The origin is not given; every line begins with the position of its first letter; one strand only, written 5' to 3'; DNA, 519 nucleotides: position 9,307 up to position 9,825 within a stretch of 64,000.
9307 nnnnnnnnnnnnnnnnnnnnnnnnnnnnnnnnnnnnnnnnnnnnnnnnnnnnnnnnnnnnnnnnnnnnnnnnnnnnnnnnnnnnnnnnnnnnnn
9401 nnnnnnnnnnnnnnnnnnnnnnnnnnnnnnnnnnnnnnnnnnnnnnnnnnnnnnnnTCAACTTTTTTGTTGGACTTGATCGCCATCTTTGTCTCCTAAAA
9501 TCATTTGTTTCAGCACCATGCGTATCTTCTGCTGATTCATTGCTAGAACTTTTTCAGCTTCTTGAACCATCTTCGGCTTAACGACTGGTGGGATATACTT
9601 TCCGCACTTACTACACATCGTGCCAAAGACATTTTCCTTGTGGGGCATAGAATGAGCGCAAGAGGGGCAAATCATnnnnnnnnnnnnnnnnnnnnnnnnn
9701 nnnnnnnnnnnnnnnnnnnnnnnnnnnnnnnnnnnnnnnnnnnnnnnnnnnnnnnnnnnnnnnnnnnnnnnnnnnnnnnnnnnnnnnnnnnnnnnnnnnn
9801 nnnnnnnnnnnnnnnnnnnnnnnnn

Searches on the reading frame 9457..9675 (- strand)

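Call 65: search_protein_families(library=pfam, proteins=[window:9457-9675:-], max_evalue=0.01)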
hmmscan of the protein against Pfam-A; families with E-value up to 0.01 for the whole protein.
window:9457-9675:- (72 aa): 1 family
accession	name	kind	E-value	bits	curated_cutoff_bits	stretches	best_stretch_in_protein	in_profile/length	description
PF18439.7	zf_UBZ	-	0.0081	16.2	25.6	0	21-30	5-14/32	Ubiquitin-Binding Zinc Finger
